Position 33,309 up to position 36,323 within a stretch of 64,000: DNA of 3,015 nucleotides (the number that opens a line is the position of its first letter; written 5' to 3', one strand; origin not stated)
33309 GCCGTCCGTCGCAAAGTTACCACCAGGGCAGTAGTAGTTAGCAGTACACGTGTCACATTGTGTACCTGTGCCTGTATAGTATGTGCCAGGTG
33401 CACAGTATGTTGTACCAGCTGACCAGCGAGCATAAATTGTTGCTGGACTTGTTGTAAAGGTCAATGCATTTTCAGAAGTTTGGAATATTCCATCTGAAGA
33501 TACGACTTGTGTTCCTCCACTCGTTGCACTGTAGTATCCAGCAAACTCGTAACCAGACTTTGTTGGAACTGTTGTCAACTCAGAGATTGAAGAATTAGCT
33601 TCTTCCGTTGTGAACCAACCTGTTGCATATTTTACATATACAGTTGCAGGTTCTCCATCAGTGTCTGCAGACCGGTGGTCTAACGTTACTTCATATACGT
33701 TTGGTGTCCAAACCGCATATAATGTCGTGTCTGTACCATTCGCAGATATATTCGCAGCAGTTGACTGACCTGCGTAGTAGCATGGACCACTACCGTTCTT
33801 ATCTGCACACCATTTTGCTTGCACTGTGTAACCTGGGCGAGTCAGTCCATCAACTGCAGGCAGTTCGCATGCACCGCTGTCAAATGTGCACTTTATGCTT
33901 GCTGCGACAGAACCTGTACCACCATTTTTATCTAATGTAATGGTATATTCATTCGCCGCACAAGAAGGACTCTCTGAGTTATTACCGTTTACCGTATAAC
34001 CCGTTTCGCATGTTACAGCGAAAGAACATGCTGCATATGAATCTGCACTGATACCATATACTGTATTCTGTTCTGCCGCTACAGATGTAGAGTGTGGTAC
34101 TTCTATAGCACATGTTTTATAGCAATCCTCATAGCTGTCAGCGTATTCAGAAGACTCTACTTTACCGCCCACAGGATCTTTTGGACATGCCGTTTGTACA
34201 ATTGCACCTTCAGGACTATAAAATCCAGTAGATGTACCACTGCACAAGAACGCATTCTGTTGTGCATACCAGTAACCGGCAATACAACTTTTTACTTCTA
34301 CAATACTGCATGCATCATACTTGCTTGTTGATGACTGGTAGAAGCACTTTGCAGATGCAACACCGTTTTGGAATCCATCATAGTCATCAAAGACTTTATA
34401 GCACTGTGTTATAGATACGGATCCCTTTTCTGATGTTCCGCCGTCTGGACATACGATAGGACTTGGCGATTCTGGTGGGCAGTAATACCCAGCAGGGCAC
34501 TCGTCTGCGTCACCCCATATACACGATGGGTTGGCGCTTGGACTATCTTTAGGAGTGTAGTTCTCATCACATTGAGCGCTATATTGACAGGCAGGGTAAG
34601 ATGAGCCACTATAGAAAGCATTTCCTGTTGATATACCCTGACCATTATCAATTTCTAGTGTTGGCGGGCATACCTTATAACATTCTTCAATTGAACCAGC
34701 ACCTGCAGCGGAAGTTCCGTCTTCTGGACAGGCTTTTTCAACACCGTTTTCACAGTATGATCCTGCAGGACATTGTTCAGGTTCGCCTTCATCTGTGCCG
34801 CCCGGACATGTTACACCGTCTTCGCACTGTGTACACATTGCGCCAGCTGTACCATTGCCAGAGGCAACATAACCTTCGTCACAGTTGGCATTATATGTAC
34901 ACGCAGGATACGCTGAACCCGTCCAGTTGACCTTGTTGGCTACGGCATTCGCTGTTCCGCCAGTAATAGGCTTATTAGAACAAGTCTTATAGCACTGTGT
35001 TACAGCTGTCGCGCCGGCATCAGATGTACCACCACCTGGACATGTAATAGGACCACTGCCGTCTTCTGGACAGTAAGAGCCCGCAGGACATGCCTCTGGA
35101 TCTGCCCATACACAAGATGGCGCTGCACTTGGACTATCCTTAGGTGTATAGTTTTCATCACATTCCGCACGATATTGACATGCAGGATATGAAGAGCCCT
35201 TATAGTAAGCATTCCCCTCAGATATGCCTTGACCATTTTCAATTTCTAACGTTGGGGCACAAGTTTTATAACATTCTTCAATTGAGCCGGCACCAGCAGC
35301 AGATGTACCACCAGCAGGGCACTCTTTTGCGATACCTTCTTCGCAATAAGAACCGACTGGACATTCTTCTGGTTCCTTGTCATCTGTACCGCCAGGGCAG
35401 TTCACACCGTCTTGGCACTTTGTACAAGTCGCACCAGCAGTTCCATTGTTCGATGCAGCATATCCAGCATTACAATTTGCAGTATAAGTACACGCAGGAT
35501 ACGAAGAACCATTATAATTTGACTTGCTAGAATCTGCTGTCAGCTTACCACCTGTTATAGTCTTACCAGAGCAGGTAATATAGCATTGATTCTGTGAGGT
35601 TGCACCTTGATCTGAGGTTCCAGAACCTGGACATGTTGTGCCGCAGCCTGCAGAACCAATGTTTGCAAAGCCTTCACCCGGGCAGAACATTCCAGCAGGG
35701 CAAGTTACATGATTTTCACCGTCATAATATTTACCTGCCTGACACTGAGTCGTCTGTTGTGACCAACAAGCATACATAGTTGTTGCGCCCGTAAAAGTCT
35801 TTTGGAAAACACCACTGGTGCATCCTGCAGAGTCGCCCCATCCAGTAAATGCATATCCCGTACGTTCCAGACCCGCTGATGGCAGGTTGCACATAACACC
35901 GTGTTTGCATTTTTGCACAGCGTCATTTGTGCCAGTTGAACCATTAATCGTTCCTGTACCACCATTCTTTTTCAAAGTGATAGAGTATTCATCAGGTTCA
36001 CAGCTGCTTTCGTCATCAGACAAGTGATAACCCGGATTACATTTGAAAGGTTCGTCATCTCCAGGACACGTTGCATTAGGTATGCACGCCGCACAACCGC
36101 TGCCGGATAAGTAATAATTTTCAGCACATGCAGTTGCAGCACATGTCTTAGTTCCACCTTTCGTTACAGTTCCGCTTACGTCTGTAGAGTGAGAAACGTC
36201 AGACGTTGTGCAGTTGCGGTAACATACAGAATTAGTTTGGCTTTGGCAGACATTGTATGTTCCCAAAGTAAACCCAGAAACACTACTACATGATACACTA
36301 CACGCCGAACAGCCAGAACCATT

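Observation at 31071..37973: ~2300-aa secreted chimeric surface protein: InlB B-type (Listeria-Bacteroides) repeats interleaved with Cys-rich modules and a 591-nt tandem repeat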

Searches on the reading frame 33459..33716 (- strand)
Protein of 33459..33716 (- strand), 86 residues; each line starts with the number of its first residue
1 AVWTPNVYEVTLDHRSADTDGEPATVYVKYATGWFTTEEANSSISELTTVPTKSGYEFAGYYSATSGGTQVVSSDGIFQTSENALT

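Call 67: search_protein_families(library=pfam, proteins=[window:33459-33716:-], max_evalue=1)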
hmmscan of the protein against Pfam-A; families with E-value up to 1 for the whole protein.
window:33459-33716:- (86 aa): 1 family
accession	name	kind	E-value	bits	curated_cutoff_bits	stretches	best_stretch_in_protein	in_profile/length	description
PF09479.16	Flg_new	-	3e-05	24.5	27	1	38-77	16-54/65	Listeria-Bacteroides repeat domain (List_Bact_rpt)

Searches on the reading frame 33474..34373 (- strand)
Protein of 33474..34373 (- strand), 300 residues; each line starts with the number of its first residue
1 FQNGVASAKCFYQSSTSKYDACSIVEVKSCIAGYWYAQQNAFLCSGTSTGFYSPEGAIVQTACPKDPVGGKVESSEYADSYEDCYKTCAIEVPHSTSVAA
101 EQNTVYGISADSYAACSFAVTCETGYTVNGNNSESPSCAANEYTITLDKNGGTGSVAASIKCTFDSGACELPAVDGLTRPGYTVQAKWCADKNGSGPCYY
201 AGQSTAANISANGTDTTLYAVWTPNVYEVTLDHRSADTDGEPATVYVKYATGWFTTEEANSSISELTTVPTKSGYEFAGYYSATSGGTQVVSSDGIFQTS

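Call 12: search_protein_families(library=pfam, proteins=[window:33474-34373:-], max_evalue=10)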
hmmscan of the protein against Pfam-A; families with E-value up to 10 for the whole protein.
window:33474-34373:- (300 aa): 1 family
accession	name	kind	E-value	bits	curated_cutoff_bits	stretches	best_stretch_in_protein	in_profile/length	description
PF09479.16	Flg_new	-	9.2e-10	38.9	27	2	258-294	17-52/65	Listeria-Bacteroides repeat domain (List_Bact_rpt)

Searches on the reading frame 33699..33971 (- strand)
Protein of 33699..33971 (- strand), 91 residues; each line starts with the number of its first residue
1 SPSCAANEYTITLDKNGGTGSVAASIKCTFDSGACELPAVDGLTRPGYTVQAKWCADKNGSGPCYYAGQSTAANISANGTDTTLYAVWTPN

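Call 67: search_protein_families(library=pfam, proteins=[window:33699-33971:-], max_evalue=1)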
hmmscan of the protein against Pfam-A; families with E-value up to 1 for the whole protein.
window:33699-33971:- (91 aa): 1 family
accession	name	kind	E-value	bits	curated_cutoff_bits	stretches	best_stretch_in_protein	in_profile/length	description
PF09479.16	Flg_new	-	1.3e-05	25.6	27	1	9-86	1-64/65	Listeria-Bacteroides repeat domain (List_Bact_rpt)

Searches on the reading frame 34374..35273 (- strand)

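Call 12: search_protein_families(library=pfam, proteins=[window:34374-35273:-], max_evalue=10)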
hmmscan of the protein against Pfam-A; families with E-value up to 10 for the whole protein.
window:34374-35273:- (300 aa): 1 family
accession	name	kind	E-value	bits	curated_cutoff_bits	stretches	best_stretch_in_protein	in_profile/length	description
PF01396.24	Zn_ribbon_Top1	-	0.15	12.3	32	1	217-236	18-37/39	Topoisomerase DNA binding C4 zinc finger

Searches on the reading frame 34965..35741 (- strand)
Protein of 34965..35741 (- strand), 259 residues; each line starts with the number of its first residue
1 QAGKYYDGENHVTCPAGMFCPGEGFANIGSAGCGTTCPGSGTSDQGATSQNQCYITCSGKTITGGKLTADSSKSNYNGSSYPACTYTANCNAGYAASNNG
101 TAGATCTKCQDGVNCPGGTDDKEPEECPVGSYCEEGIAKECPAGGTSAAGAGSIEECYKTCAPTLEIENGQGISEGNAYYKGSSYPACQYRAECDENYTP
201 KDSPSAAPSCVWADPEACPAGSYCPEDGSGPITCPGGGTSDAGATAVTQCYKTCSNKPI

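Call 39: predict_structure(alignment_id=A1)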
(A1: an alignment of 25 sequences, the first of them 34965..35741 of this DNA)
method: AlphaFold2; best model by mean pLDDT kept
length: 259 residues; sequences in the alignment: 25
mean_pLDDT: 93.4   pTM: 0.68
mean pLDDT of the five models: 93.4, 92.8, 92.6, 92.5, 92.2
residues with pLDDT >= 90: 218; 70-90: 36; 50-70: 4; < 50: 1
segments of 3 or more residues with pLDDT < 50: none
pLDDT, mean of each block of 10 residues (from residue 1): 91 95 87 92 96 96 97 95 97 97 97 96 95 97 97 98 96 97 96 95 96 86 87 90 91 68
secondary structure, 60 per line:
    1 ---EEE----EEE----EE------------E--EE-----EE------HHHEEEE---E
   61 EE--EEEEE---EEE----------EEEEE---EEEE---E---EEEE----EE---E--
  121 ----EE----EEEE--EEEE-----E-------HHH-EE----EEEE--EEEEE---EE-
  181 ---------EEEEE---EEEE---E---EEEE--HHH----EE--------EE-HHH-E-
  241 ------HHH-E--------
elements in order: E4-6 E11-13 E53-56 E60-62 E65-69 E73-75 E86-90 E94-97 E105-108 E131-134 E137-140 E164-167 E170-174 E190-194 E198-201 E209-212
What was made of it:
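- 35565..35741 (-): Leading TNFR/Ephrin-like module, aa 745-803. Part of it (aa 758-803) is the partial first copy of the tandem array. AF2 model, call 39.
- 34974..35564 (-): Tandem unit copy 1, aa 804-1000 (197 aa, 591 nt, 18 Cys). It consists of two sub-modules of about 104 and 93 aa. AF2 pLDDT 93.4 (call 39).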

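Call 41: fold_search(model_id=the predicted structure, library=pdb)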
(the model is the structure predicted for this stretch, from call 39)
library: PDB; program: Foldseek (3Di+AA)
matches with E <= 10: 143; with E <= 0.001: 0
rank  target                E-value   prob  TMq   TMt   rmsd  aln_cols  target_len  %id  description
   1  1c1z_A                1.8e-02  0.38  0.18  0.15  16.3       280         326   14  CRYSTAL STRUCTURE OF HUMAN BETA-2-GLYCOPROTEIN-I (APOLIPOPROTEIN-H) (released 1999-11-19)
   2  3o8e_B                2.2e-02  0.35  0.17  0.17  18.1       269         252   16  Structure of extracelllar portion of CD46 in complex with Adenovirus type 11 knob (released 2010-10-13)
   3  5o35_C                3.3e-02  0.41  0.17  0.13  14.4       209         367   16  Structure of complement proteins complex (released 2017-06-28)
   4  2gsx_MODEL_1_A        3.6e-02  0.18  0.16  0.07  16.4       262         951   16  Complement Receptor Type 2 (released 2006-09-26)
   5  6v08_A                4.2e-02  0.23  0.16  0.13  16.7       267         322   15  Crystal structure of human recombinant Beta-2 glycoprotein I (hrB2GPI) (released 2020-06-17)
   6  1qub_A                4.4e-02  0.25  0.18  0.15  16.2       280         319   13  CRYSTAL STRUCTURE OF THE GLYCOSYLATED FIVE-DOMAIN HUMAN BETA2-GLYCOPROTEIN I PURIFIED FROM BLOOD PLASMA (released 1999-10-08)
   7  3o8e_D                4.9e-02  0.25  0.17  0.18  17.9       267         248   16  Structure of extracelllar portion of CD46 in complex with Adenovirus type 11 knob (released 2010-10-13)
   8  3fl7                  5.2e-02  0.57  0.19  0.12  12.0       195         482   12  Crystal structure of the human ephrin A2 ectodomain (released 2009-01-27)
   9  8cmt_C                5.7e-02  0.23  0.18  0.16  27.6       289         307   17  Structure of the plasma coagulation Factor XIII A2B2 heterotetrameric complex. (released 2024-09-11)
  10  7do4_B                9.6e-02  0.12  0.15  0.15  14.1       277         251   15  Crystal structure of CD97-CD55 complex (released 2021-09-22)
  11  3u3p                  1.5e-01  0.30  0.18  0.22  11.3       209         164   14  The S-SAD phased crystal structure of the ecto-domain of Death Receptor 6 (DR6) (released 2012-05-02)
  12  1ojw_A                1.5e-01  0.13  0.16  0.16  15.0       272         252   16  Decay accelerating factor (CD55): the structure of an intact human complement regulator. (released 2004-01-07)
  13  9vql_A                1.5e-01  0.10  0.14  0.07  27.3       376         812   12  Cryo-EM structure of the dimeric Elapor1 mutant (released 2025-07-23)
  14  4c16_A                1.6e-01  0.21  0.17  0.16  15.4       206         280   15  E-selectin lectin, EGF-like and two SCR domains complexed with glycomimetic antagonist (released 2014-08-20)
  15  1ojv_B                1.6e-01  0.13  0.16  0.17  14.6       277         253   15  Decay accelerating factor (CD55): the structure of an intact human complement regulator. (released 2004-01-07)
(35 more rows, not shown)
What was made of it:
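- On Ephrin_rec_like (PF07699, formerly GCC2_GCC3): Foldseek hits: EphA2 at E 0.05, TNFRs at E 0.15-0.9 (call 41).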

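Call 44: search_protein_families(library=pfam, alignment_id=A1, max_evalue=1)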
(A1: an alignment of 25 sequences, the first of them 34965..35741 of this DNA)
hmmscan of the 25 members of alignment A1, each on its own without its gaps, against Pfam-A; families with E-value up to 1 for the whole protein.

A. member 1, window:34965-35741:- (259 aa): 0 families

B. families by the number of members that match (of 25 scanned): 9 families
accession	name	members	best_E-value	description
PF24634.1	DUF7631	4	0.00069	Domain of unknown function (DUF7631)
PF07699.19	Ephrin_rec_like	2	0.03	Tyrosine-protein kinase ephrin type A/B receptor-like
PF16405.10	DUF5013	2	0.11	Domain of unknown function (DUF5013)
PF01396.24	Zn_ribbon_Top1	2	0.28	Topoisomerase DNA binding C4 zinc finger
PF23425.1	DUF7113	2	0.33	Family of unknown function (DUF7113)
PF07473.16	Toxin_11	2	0.46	Spasmodic peptide gm9a; conotoxin from Conus species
PF16058.10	Mucin-like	1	0.034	Mucin-like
PF17503.7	DUF5435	1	0.29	Family of unknown function (DUF5435)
PF16143.10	DUF4851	1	0.31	Domain of unknown function (DUF4851)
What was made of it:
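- On Ephrin_rec_like (PF07699, formerly GCC2_GCC3): Only 2 of 25 unit homologues hit, at E 0.03 (call 44).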

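Call 45: search_solved_structures(query=A1, max_evalue=1, show_alignments=2)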
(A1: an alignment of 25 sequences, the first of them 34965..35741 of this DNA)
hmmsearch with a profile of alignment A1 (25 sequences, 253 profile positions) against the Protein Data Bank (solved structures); distinct sequences matched with E-value up to 1: 0.
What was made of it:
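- Tried and rejected: A profile search of PDB sequences with the unit alignment gave 0 hits at E<=1 (call 45).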

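Call 60: find_homologous_proteins(query=A1, max_evalue=0.001)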
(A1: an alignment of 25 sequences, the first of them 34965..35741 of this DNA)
Query A1 (25 sequences) (259 aa, profile of the alignment): 6 proteins with E <= 0.001 among 2824 candidates.
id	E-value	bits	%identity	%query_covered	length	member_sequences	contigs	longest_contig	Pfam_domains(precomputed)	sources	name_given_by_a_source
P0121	8.9e-16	77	29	91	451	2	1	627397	PF07562.21,PF23091.3,PF00020.25,PF07699.20,PF26010.1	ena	-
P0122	2.2e-14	72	30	94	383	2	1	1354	-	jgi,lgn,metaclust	metaclust:\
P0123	1.1e-11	63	32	58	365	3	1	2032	-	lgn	-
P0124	2.0e-8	52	46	25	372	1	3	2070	-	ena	-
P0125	4.1e-8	51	50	12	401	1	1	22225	PF00020.25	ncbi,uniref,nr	ncbi:hypothetical protein THRCLA_21432 [Thraustotheca clavata]|uniref:Uncharacterized protein n=1 Ta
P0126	5.8e-7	48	25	90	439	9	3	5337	-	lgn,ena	-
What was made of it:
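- On Ephrin_rec_like (PF07699, formerly GCC2_GCC3): Profile A1 finds P0121 at E 8.9e-16 (call 60).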

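Call 61: search_protein_families(library=pfam, proteins=[P0121, P0125, P0122, P0126], max_evalue=0.01)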
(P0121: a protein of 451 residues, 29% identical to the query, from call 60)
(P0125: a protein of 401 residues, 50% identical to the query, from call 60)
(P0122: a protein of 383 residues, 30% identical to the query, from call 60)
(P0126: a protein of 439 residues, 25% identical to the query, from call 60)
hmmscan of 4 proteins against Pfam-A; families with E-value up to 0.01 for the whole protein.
P0121 (451 aa): 4 families
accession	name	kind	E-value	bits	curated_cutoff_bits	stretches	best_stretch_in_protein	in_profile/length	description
PF07699.19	Ephrin_rec_like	-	6.2e-34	116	23.1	7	163-192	7-36/48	Tyrosine-protein kinase ephrin type A/B receptor-like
PF07562.20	NCD3G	-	3.1e-11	43.4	38.9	0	203-245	10-52/54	Nine Cysteines Domain of family 3 GPCR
PF23091.2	TNFR_ELAPOR1_6th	-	1.4e-08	34.9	33.2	2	49-84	2-36/41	ELAPOR1-like, TNF receptor-like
PF00020.24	TNFR_c6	-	1.1e-06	29.3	29.4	0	170-196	1-24/39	TNFR/NGFR cysteine-rich region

P0125 (401 aa): 2 families
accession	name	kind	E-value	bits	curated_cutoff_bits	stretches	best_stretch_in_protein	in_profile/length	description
PF00020.24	TNFR_c6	-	1e-08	35.9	29.4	0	132-169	1-31/39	TNFR/NGFR cysteine-rich region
PF07699.19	Ephrin_rec_like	-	0.00026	21.2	23.1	1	156-199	1-41/48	Tyrosine-protein kinase ephrin type A/B receptor-like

P0122 (383 aa): 1 family
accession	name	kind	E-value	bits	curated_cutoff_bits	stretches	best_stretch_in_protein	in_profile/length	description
PF07699.19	Ephrin_rec_like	-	0.0014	18.9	23.1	1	262-308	1-48/48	Tyrosine-protein kinase ephrin type A/B receptor-like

P0126 (439 aa): 1 family
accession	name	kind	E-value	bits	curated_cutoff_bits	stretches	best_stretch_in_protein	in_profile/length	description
PF07699.19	Ephrin_rec_like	-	0.0035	17.5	23.1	1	334-368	2-36/48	Tyrosine-protein kinase ephrin type A/B receptor-like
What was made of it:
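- The unit profile also hits an oomycete TNFR_c6 protein (calls 60, 61).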

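Call 78: fold_search(model_id=the predicted structure, library=viral)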
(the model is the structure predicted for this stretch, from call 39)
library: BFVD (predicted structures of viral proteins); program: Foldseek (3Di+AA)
matches with E <= 10: 91; with E <= 0.001: 0
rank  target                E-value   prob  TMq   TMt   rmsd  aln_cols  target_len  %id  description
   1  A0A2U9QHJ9            1.1e-03  0.82  0.18  0.13  17.3       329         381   17  TNF receptor-like protein [Sea otter poxvirus]
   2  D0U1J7                1.6e-02  0.33  0.17  0.12  15.7       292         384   14  Complement control protein [Wood mouse herpesvirus]
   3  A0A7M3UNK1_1          3.7e-02  0.94  0.28  0.10   9.3       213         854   14  Tyrosine-protein kinase ephrin type A/B receptor-like domain-containing protein [Pyramimonas orientalis virus 01B]
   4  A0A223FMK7            4.3e-02  0.35  0.19  0.19  12.8       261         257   13  Complement control protein C3 [Murmansk poxvirus]
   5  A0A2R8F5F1            6.2e-02  0.25  0.16  0.19  14.7       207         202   15  Complement control protein C3 [Cowpox virus]
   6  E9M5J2                6.9e-02  0.23  0.17  0.13  15.7       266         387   12  Complement regulatory protein [Cricetid gammaherpesvirus 2]
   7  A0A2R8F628            6.9e-02  0.21  0.14  0.16  15.4       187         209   18  CPXV199 protein [Cowpox virus]
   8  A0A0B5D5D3            7.6e-02  0.25  0.18  0.13  13.3       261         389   11  ORF4A [macacine gammaherpesvirus 12]
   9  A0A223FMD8            8.9e-02  0.16  0.17  0.15  20.2       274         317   14  TNF-alpha-receptor-like protein [Murmansk poxvirus]
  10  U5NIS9                1.4e-01  0.23  0.22  0.13  13.0       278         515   12  ORF4 [Retroperitoneal fibromatosis-associated herpesvirus]
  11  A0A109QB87            1.7e-01  0.15  0.17  0.15  14.7       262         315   12  Complement control protein-like protein [Vespertilionid gammaherpesvirus 1]
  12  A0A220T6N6            1.8e-01  0.12  0.11  0.14  17.2       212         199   15  Truncated TNFa-receptor [Eptesipox virus]
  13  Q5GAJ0                2.4e-01  0.25  0.18  0.19  12.5       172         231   22  Tumor necrosis factor receptor [Grouper iridovirus]
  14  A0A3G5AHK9            2.6e-01  0.16  0.17  0.07  20.4       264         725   14  Uncharacterized protein [Sylvanvirus sp.]
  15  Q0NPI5                2.9e-01  0.33  0.17  0.22  13.3       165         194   14  Secreted protein [Taterapox virus]
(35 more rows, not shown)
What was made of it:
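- On Ephrin_rec_like (PF07699, formerly GCC2_GCC3): A poxvirus TNFR-like protein has E 1.1e-3, and a viral Ephrin_rec_like protein has probability 0.94 (call 78).
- On Sushi / CCP domain (PF00084): All are non-significant (calls 41, 78).
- The best structural neighbours are TNF receptors, complement-control proteins and Eph CRDs, including viral decoy receptors (calls 41, 78).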

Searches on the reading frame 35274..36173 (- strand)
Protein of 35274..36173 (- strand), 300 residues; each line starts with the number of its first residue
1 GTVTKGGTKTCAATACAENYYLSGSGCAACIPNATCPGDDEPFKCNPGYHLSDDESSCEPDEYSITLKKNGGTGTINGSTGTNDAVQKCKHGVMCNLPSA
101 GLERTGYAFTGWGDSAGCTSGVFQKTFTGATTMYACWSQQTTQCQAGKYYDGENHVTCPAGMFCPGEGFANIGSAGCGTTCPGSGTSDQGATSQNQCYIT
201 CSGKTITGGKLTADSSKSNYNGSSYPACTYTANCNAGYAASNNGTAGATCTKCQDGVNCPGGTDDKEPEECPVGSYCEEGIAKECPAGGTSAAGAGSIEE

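Call 12: search_protein_families(library=pfam, proteins=[window:35274-36173:-], max_evalue=10)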
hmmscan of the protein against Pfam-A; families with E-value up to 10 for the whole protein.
window:35274-36173:- (300 aa): 2 families
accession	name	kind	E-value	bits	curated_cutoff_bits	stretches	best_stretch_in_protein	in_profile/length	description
PF09479.16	Flg_new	-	5.4e-07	30.1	27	1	63-135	1-64/65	Listeria-Bacteroides repeat domain (List_Bact_rpt)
PF12662.13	cEGF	-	0.045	14.1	26.6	1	45-59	6-20/24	Complement Clr-like EGF-like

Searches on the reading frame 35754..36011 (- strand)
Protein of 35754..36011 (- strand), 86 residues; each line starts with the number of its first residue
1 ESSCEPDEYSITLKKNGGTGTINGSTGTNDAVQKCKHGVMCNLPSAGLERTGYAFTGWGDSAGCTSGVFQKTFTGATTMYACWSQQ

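Call 67: search_protein_families(library=pfam, proteins=[window:35754-36011:-], max_evalue=1)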
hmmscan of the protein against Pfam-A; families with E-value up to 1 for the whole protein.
window:35754-36011:- (86 aa): 1 family
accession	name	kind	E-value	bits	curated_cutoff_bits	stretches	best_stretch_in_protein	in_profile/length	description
PF09479.16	Flg_new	-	6.3e-08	33.1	27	1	9-81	1-64/65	Listeria-Bacteroides repeat domain (List_Bact_rpt)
